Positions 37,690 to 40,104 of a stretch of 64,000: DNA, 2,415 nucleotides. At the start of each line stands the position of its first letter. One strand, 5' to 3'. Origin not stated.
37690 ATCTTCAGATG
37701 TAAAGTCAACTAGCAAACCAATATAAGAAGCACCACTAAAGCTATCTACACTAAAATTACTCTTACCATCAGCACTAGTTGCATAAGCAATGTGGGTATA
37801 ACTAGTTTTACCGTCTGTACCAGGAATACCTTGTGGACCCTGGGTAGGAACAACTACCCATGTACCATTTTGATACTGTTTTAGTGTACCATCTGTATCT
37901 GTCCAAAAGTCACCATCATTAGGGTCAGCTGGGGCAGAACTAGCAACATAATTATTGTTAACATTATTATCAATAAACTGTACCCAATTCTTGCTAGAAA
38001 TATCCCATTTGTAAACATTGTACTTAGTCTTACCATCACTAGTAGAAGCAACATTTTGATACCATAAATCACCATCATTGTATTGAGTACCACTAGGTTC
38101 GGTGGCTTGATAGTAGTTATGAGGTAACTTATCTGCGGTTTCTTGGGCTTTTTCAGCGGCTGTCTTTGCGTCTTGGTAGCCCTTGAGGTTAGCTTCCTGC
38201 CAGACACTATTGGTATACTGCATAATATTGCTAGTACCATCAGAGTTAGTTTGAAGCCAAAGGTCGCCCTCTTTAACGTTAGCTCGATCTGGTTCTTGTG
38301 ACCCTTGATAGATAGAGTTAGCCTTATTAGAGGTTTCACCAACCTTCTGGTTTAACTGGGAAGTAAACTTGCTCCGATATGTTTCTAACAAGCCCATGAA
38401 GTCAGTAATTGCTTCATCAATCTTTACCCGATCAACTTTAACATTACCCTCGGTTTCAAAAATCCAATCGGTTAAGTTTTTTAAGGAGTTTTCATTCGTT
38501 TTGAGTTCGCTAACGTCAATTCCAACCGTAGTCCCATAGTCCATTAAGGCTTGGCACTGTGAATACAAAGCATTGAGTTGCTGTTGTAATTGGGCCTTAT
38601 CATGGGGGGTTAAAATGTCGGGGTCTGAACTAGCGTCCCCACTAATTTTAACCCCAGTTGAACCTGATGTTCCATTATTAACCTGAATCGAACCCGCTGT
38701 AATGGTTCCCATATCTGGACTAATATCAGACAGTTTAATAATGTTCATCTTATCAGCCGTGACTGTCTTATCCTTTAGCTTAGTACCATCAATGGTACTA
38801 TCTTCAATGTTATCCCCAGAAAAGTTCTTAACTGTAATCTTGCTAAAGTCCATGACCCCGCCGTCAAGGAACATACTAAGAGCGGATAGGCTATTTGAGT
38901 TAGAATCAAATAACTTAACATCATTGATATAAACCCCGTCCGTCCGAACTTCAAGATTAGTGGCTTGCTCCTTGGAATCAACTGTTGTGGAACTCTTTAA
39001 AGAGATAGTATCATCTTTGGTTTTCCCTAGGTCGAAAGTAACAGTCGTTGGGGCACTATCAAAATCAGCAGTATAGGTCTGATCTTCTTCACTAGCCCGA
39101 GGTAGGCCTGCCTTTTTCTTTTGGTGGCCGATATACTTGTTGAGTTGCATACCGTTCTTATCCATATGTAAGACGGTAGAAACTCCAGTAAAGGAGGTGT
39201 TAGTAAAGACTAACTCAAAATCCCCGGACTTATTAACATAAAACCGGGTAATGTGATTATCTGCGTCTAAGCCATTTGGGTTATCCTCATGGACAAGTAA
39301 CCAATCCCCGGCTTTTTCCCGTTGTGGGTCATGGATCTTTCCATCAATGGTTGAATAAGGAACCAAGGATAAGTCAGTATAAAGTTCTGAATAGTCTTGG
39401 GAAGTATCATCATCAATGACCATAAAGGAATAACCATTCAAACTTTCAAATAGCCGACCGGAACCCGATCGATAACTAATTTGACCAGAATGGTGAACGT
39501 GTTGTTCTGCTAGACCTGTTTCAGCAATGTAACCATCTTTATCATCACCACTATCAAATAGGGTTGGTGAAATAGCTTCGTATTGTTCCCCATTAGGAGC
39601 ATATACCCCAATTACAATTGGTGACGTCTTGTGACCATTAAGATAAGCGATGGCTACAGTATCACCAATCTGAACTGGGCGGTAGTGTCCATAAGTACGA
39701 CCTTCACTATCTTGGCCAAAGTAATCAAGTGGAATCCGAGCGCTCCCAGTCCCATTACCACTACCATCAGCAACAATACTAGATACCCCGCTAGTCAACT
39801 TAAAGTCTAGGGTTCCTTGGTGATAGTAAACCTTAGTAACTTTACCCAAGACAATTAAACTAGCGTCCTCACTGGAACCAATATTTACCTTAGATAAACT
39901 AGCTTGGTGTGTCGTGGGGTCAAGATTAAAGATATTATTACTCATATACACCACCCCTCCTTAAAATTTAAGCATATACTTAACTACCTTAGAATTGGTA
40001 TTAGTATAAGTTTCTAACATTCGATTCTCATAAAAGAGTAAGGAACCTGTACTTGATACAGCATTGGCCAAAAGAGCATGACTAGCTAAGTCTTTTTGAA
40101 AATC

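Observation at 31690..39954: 2754-aa protein fusing a gpV/gp5-like spike N-terminus to six collagen-like repeat modules and a large C-terminal binding region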

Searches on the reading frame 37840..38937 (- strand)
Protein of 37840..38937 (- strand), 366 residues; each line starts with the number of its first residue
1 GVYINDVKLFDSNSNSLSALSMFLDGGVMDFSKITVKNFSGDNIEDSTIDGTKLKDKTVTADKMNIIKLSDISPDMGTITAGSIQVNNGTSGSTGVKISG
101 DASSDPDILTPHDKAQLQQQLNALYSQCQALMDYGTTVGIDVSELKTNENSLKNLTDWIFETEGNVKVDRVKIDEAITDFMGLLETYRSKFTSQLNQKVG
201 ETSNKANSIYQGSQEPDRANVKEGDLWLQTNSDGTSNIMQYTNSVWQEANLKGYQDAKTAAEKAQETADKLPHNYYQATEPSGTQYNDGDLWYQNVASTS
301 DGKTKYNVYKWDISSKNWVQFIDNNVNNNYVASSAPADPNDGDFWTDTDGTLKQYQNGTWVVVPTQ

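Call 38: search_protein_families(library=pfam, proteins=[window:37840-38937:-], max_evalue=5)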
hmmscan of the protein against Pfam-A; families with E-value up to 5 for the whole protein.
window:37840-38937:- (366 aa): 2 families
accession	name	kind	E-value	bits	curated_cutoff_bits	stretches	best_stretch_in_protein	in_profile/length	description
PF07466.16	DUF1517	-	0.082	13.4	23.3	1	116-209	17-103/184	Protein of unknown function (DUF1517)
PF14687.11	DUF4460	-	0.28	11.7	25.5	0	144-164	32-52/110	Domain of unknown function (DUF4460)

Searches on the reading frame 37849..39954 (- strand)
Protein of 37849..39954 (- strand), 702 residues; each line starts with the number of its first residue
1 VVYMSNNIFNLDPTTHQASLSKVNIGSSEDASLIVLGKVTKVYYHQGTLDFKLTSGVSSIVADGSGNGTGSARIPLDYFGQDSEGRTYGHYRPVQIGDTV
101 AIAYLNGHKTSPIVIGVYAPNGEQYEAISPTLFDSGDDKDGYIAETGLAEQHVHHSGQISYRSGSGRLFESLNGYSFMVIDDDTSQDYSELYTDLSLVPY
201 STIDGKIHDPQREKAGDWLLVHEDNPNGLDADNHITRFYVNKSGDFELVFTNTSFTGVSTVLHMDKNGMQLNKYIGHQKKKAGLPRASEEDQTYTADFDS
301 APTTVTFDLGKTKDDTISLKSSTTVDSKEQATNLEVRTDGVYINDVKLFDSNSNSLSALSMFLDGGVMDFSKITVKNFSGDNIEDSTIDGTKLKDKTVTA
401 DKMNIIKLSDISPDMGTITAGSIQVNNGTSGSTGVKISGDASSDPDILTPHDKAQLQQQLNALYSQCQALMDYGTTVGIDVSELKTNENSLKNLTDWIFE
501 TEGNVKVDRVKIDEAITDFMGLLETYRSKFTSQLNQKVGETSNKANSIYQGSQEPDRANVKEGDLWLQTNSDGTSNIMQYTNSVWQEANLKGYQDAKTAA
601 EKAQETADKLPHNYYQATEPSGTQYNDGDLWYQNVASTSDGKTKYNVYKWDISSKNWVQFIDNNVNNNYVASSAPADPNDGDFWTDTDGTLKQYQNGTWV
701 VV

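Call 15: find_homologous_proteins(query=window:37849-39954:-, max_evalue=0.001)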
Query window:37849-39954:- (702 aa): 23 proteins with E <= 0.001 among 8000 candidates.
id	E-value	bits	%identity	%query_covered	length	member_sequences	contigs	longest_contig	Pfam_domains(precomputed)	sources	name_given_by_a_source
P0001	0.0e+0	1458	92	100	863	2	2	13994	-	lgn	-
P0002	0.0e+0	1448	92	100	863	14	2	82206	-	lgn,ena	-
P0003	0.0e+0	1423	90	100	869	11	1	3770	-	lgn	-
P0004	0.0e+0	1389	88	100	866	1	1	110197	-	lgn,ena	-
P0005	1.2e-142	495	47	49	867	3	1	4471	-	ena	-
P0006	3.8e-133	463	48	49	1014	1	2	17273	-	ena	-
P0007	7.2e-97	344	40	48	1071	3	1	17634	-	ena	-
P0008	1.9e-86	309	47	50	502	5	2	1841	-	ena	-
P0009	4.2e-84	301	47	50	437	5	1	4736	-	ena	-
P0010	2.0e-83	299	45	48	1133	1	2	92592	-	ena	-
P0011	4.3e-83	298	47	47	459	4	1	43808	-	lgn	-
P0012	2.6e-82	295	44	48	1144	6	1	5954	-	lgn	-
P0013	8.5e-81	290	44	48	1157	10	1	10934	-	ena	-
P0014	4.8e-80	288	43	51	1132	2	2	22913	-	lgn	-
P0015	7.0e-80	287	44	48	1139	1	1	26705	-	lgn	-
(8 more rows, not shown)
